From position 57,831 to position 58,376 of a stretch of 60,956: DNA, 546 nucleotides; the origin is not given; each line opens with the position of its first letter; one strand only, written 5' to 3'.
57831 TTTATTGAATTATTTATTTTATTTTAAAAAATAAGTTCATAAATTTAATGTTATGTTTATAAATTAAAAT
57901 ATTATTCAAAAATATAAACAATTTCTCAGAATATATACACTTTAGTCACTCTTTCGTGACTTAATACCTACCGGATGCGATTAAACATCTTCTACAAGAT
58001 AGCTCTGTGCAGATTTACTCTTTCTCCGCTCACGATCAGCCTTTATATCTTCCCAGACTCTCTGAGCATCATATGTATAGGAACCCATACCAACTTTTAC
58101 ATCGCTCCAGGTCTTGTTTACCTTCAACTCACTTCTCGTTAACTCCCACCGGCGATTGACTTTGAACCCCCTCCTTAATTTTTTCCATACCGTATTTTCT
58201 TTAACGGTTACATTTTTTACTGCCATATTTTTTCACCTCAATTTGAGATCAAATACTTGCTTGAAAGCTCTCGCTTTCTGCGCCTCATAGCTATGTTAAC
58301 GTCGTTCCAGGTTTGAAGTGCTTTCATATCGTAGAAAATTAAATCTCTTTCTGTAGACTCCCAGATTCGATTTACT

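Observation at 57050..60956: Tandem array of at least five paralogous cassettes (glycine-zipper mini-TM protein coupled to a Trp-repeat membrane protein) that runs off the window end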

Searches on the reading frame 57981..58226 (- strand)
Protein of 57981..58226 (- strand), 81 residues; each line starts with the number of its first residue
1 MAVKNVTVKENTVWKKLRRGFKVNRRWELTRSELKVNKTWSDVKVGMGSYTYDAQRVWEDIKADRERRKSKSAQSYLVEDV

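Call 3: search_protein_families(library=pfam, max_evalue=1, proteins=[window:57981-58226:-])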
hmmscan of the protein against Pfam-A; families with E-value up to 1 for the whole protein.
window:57981-58226:- (81 aa): 0 families

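Call 4: search_protein_families(library=ncbifam, max_evalue=1, proteins=[window:57981-58226:-])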
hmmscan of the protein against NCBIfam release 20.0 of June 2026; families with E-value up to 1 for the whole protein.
window:57981-58226:- (81 aa): 0 families

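Call 38: search_protein_families(library=padloc, max_evalue=1, proteins=[window:57981-58226:-])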
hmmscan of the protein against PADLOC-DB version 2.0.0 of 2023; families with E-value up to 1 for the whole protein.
window:57981-58226:- (81 aa): 0 families

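Call 39: search_protein_families(library=phrogs, max_evalue=1, proteins=[window:57981-58226:-])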
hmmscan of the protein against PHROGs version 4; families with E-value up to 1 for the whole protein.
window:57981-58226:- (81 aa): 1 family
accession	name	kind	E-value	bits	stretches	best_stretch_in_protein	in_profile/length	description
phrog_35618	-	unknown function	0.25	12.8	1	13-62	5-58/79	-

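Call 59: predict_structure(alignment_id=A6)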
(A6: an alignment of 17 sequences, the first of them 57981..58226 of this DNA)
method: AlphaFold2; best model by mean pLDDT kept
length: 81 residues; sequences in the alignment: 17
mean_pLDDT: 73.0   pTM: 0.34
mean pLDDT of the five models: 73.0, 71.8, 70.5, 66.8, 64.2
residues with pLDDT >= 90: 0; 70-90: 60; 50-70: 19; < 50: 2
segments of 3 or more residues with pLDDT < 50: none
pLDDT, mean of each block of 10 residues (from residue 1): 53 72 74 77 78 87 80 66 48
secondary structure, 60 per line:
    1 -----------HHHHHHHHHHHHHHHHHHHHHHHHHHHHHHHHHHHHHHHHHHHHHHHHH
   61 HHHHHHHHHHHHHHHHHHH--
elements in order: H12-79
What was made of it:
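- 57981..58226 (-): Cassette B third gene (81 aa). It is a gene-2 paralogue that starts at the juxtamembrane box and has no TM helix. A GGTGA lies 7 nt upstream of its ATG. AF2 predicts one long helix, pLDDT 73 (call 59).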

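Call 67: fold_search(model_id=the predicted structure, library=pdb)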
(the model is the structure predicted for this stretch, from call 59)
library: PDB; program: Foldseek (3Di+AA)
matches with E <= 10: 0; with E <= 0.001: 0
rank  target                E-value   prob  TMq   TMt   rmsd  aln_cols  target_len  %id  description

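Call 70: search_protein_families(library=pfam, alignment_id=A6, max_evalue=10)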
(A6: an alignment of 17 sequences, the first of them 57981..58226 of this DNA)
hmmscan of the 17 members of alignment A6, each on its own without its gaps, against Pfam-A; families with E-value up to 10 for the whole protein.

A. member 1, window:57981-58226:- (81 aa): 0 families

B. families by the number of members that match (of 17 scanned): 14 families
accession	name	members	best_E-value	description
PF05017.19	TMP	4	0.022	TMP repeat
PF19808.4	DUF6291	3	0.19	Family of unknown function (DUF6291)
PF12325.13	TMF_TATA_bd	2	0.41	TATA element modulatory factor 1 TATA binding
PF01640.23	Peptidase_C10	2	1.4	Peptidase C10 family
PF22092.2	T26-6p_Ig-like_dom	1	0.021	T26-6p, immunoglobulin-like domain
PF21849.1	DUF6908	1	0.036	Domain of unknown function (DUF6908)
PF18153.7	Cap15_CD_rec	1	0.075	Cap15, cyclic dinucleotide receptor domain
PF21214.3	SelB_WH_2nd_bact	1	0.11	Selenocysteine-specific elongation factor, winged helix domain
PF13340.11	DUF4096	1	0.17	Putative transposase of IS4/5 family (DUF4096)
PF01108.23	Tissue_fac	1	0.19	Tissue factor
PF14943.11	MRP-S26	1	1.1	Mitochondrial ribosome subunit S26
PF13873.12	Myb_DNA-bind_5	1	1.7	Myb/SANT-like DNA-binding domain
PF16044.11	DUF4796_C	1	2.1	DUF4796 C-terminal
PF00039.24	fn1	1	9.8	Fibronectin type I domain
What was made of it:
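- On TMP repeat (PF05017): The best E-value is 0.022, in 4 of 17 members (call 70).
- Closest known: Membrane-anchored basic helical stress proteins. Different: No sequence match (calls 3, 4, 70).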
